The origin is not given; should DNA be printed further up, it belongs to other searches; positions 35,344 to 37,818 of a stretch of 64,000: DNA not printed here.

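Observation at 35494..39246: Minimal MTHFR electron-input module: one GltD-like/2x[4Fe-4S]/MvhD polypeptide + MetV + MetF, without HdrABC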

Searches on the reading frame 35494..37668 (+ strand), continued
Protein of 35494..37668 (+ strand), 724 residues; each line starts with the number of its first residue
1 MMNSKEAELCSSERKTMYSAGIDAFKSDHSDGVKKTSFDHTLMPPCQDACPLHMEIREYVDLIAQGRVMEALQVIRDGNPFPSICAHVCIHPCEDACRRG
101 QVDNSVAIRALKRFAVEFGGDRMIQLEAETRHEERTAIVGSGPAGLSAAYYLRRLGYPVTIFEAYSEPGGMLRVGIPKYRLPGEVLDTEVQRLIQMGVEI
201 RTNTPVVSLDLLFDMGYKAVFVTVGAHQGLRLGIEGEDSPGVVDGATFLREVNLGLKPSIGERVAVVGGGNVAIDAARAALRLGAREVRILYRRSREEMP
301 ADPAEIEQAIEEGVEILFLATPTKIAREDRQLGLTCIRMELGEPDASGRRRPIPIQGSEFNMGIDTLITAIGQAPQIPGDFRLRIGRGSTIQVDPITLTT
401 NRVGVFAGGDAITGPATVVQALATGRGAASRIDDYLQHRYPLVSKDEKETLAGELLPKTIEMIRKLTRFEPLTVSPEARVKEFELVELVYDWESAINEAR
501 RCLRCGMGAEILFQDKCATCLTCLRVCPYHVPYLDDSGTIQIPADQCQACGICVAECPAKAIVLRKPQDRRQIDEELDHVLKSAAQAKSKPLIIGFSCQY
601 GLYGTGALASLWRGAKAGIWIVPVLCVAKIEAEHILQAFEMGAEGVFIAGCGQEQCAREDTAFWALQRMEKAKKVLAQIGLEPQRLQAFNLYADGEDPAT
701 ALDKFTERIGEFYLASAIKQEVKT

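Call 24: search_solved_structures(query=window:35494-37665:+, max_evalue=0.001, show_alignments=2)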
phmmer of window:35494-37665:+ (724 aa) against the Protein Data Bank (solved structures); distinct sequences matched with E-value up to 0.001: 79 (the best 60 are shown).
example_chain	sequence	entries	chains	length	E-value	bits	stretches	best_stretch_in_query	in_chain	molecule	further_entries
9n5u_A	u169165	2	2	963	3.1e-117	396.1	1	42-439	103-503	NfnA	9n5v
9bov_A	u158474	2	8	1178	4.4e-114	385.7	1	43-558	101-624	Molybdopterin oxidoreductase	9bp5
8oh5_C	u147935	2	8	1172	2.9e-105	356.6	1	42-558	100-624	Formate dehydrogenase-O, major subunit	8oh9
4ylf_B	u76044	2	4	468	1.9e-85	291.1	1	45-437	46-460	Dihydropyrimidine dehydrogenase subunit A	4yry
5jca_L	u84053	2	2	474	2.9e-80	273.9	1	44-437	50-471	NADH-dependent Ferredoxin:NADP Oxidoreductase (NfnI) subunit alpha | NADH-dependent Ferredoxin:NADP Oxidoreductase subunit alpha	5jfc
5vj7_A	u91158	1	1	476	2e-69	238.1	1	44-438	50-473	Oxidoreductase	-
6s6s_G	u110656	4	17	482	4.1e-59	204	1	34-437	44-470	Glutamate synthase [NADPH] small chain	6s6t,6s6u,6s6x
2vdc_G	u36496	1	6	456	5.4e-59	203.6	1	42-437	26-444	GLUTAMATE SYNTHASE [NADPH] SMALL CHAIN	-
7m31_A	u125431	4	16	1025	4.1e-40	141.2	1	44-441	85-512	Dihydropyrimidine dehydrogenase [NADP(+)]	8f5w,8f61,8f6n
1h7x_A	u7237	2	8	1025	4.1e-40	141.2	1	44-441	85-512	DIHYDROPYRIMIDINE DEHYDROGENASE | Dihydropyrimidine dehydrogenase [NADP(+)]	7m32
1gt8_A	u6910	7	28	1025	4.1e-40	141.2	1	44-441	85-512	DIHYDROPYRIMIDINE DEHYDROGENASE | Dihydropyrimidine dehydrogenase [NADP(+)]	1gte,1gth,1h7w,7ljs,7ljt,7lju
7mfm_I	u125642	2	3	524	6.1e-36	127.4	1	48-294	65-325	Glutamate synthase (NADPH) small chain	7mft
9sfi_K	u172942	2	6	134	6e-13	51.4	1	589-709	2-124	F420-non-reducing hydrogenase subunit delta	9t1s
5odc_D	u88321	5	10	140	3.4e-12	48.9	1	590-706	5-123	Methyl-viologen reducing hydrogenase subunit D | Methyl-viologen reducing hydrogenase, subunit D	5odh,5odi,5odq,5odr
8rvu_F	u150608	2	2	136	2.6e-10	42.7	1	590-708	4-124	Methyl viologen-reducing hydrogenase, subunit D-related protein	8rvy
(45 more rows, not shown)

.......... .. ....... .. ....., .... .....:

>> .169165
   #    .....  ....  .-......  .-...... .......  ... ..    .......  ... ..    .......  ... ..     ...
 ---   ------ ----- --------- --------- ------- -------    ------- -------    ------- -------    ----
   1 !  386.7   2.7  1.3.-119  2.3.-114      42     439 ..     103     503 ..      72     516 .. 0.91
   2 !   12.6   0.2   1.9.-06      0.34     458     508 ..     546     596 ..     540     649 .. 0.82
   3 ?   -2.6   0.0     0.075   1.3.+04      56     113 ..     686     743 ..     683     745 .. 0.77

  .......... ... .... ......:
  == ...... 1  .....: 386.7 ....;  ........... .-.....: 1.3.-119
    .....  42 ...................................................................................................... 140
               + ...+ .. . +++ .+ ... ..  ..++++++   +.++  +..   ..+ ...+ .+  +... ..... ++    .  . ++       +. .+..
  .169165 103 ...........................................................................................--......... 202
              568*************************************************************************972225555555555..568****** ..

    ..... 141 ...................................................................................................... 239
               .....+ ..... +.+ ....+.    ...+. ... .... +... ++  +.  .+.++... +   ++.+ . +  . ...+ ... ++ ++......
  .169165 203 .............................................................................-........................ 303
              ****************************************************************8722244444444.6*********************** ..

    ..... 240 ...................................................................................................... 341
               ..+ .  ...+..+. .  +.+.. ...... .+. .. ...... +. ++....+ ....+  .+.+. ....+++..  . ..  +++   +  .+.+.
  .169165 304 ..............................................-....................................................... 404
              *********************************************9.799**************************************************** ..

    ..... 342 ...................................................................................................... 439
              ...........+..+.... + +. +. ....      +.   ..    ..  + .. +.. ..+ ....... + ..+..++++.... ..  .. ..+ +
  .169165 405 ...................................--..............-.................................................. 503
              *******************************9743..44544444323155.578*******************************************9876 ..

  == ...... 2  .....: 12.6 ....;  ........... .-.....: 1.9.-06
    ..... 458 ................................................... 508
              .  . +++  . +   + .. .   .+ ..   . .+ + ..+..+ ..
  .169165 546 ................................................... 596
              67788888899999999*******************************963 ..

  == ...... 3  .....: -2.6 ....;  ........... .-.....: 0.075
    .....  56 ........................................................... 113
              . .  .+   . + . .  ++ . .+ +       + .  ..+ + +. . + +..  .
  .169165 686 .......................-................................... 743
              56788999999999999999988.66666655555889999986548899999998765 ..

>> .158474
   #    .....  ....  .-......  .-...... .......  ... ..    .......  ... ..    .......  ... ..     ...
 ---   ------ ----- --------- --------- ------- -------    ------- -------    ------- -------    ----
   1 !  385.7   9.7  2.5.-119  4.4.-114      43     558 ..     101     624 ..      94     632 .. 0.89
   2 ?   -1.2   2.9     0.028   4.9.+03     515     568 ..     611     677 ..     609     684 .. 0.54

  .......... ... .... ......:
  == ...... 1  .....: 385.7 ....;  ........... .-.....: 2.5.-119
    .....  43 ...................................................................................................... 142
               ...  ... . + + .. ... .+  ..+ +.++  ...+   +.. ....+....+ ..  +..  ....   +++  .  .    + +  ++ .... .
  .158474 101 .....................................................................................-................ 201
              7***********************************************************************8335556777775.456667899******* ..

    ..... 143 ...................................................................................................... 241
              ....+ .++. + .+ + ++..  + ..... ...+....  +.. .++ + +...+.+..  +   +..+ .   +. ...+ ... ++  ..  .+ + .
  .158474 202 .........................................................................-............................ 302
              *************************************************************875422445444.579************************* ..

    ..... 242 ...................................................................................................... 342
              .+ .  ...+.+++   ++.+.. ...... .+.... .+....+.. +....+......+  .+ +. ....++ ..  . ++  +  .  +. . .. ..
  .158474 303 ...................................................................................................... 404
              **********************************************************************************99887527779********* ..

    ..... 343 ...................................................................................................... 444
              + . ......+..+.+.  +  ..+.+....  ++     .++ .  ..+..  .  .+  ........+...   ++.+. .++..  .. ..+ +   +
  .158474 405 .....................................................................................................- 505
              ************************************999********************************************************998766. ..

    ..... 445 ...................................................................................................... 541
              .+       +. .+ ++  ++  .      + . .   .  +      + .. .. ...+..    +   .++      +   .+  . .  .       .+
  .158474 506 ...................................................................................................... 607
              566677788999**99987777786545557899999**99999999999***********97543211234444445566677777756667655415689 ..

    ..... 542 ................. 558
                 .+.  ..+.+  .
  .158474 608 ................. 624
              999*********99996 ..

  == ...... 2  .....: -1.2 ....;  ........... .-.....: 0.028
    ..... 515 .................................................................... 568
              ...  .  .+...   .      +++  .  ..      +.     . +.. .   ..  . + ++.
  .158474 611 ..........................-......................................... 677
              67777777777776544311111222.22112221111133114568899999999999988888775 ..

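Call 27: find_encoding_contigs(protein=P0121, flank=8000, max_places=3)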
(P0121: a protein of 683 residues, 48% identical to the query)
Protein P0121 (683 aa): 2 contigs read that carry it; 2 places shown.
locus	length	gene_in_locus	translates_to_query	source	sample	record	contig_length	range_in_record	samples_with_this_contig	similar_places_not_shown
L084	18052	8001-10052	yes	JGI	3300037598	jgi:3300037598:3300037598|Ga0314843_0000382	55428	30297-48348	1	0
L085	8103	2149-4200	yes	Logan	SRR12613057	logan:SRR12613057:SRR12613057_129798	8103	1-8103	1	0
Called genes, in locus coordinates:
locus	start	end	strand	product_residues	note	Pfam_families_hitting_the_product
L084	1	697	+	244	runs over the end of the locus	PF01656:CbiA, PF02374:ArsA_ATPase (weak), PF10609:ParA (faint), PF13614:AAA_31, PF16575:CLP1_P (faint)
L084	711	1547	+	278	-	PF00763:THF_DHG_CYH, PF02882:THF_DHG_CYH_C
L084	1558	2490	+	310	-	PF03599:CdhD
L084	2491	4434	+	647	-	PF03063:Prismane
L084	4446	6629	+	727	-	PF18537:CODH_A_N, PF03598:CdhC, PF19436:ACS_CODH_B_C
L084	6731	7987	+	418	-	PF03599:CdhD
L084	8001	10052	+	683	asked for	PF14691:Fer4_20, PF07992:Pyr_redox_2, PF13450:NAD_binding_8, PF13738:Pyr_redox_3 (weak), PF12838:Fer4_7, PF13187:Fer4_9 (weak), PF13237:Fer4_10, PF02662:FlpD, +6 more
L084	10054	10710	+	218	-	PF12225:DUF5981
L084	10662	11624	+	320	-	PF02219:MTHFR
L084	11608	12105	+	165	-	PF01257:2Fe-2S_thioredx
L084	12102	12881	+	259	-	PF00809:Pterin_bind, PF03599:CdhD (weak)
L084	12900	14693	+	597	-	PF01512:Complex1_51K, PF10589:NADH_4Fe-4S, PF00037:Fer4 (weak), PF13237:Fer4_10 (weak), PF14697:Fer4_21, PF13187:Fer4_9 (weak)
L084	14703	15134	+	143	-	PF00571:CBS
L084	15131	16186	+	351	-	PF13510:Fer2_4, PF00037:Fer4 (faint), PF10588:NADH-G_4Fe-4S_3, PF13237:Fer4_10 (faint), PF22117:Fer4_Nqo3, PF12838:Fer4_7, PF04879:Molybdop_Fe4S4, PF00384:Molybdopterin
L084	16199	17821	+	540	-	PF00384:Molybdopterin, PF01568:Molydop_binding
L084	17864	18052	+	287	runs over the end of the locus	PF01488:Shikimate_DH (weak), PF02737:3HCDH_N (faint), PF03807:F420_oxidored, PF07991:KARI_N (weak), PF10727:Rossmann-like, PF10728:DUF2520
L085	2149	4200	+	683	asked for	PF14691:Fer4_20, PF07992:Pyr_redox_2, PF13450:NAD_binding_8, PF13738:Pyr_redox_3 (weak), PF12838:Fer4_7, PF13187:Fer4_9 (weak), PF13237:Fer4_10, PF02662:FlpD, +6 more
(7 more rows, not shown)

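Call 28: find_encoding_contigs(protein=P0125, flank=8000, max_places=3)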
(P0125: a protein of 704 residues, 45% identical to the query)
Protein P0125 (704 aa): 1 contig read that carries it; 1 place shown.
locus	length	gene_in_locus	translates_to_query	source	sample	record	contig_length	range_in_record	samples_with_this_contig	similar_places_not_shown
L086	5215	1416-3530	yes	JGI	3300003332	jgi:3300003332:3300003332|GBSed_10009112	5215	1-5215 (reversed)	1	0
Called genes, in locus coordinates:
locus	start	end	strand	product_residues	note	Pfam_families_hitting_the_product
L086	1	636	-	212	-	?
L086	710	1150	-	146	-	PF00011:HSP20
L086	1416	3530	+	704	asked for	PF14691:Fer4_20, PF01946:Thi4 (weak), PF01266:DAO (weak), PF07992:Pyr_redox_2, PF12831:FAD_oxidored (weak), PF13450:NAD_binding_8, PF13738:Pyr_redox_3 (weak), PF02662:FlpD, +6 more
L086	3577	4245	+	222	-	PF12225:DUF5981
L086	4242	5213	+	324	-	?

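Call 32: find_encoding_contigs(protein=P0142, flank=8000, max_places=2)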
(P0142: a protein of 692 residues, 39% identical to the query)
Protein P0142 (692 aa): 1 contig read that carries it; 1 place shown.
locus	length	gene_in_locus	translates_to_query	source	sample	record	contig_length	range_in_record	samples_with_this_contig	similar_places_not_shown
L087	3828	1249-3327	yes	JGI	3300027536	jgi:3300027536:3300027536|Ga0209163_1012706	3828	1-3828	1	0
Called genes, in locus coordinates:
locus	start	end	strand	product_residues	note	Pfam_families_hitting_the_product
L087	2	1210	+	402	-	?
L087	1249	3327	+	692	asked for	PF14691:Fer4_20, PF01262:AlaDh_PNT_C (faint), PF07992:Pyr_redox_2, PF01266:DAO (weak), PF13450:NAD_binding_8 (weak), PF13187:Fer4_9 (weak), PF13237:Fer4_10 (weak), PF02662:FlpD, +4 more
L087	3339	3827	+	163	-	?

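Call 33: find_encoding_contigs(protein=P0123, flank=8000, max_places=2)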
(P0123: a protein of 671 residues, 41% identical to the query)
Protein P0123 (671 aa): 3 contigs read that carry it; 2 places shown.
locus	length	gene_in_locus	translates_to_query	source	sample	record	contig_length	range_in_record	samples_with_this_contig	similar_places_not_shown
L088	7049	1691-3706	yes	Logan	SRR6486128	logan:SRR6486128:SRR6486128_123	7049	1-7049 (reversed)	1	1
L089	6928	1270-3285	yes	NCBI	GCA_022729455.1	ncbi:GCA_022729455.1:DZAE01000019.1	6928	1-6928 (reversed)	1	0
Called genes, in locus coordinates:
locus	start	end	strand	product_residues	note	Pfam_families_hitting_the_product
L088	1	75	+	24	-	?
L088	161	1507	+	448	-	PF04060:FeS, PF03599:CdhD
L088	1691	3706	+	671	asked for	PF14691:Fer4_20, PF01266:DAO (weak), PF07992:Pyr_redox_2, PF12831:FAD_oxidored (weak), PF13450:NAD_binding_8, PF13738:Pyr_redox_3, PF13187:Fer4_9 (weak), PF02662:FlpD, +1 more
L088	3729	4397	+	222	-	PF12225:DUF5981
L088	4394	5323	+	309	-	PF02219:MTHFR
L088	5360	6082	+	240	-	PF02511:Thy1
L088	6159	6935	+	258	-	PF00142:Fer4_NifH (weak), PF01656:CbiA, PF02374:ArsA_ATPase, PF10609:ParA (weak), PF13614:AAA_31, PF20720:nSTAND3 (weak)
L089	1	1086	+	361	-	?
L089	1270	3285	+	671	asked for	PF14691:Fer4_20, PF01266:DAO (weak), PF07992:Pyr_redox_2, PF12831:FAD_oxidored (weak), PF13450:NAD_binding_8, PF13738:Pyr_redox_3, PF13187:Fer4_9 (weak), PF02662:FlpD, +1 more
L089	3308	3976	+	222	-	PF12225:DUF5981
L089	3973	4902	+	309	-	PF02219:MTHFR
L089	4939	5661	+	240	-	PF02511:Thy1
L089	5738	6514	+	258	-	PF00142:Fer4_NifH (weak), PF01656:CbiA, PF02374:ArsA_ATPase, PF10609:ParA (weak), PF13614:AAA_31, PF20720:nSTAND3 (weak)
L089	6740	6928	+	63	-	?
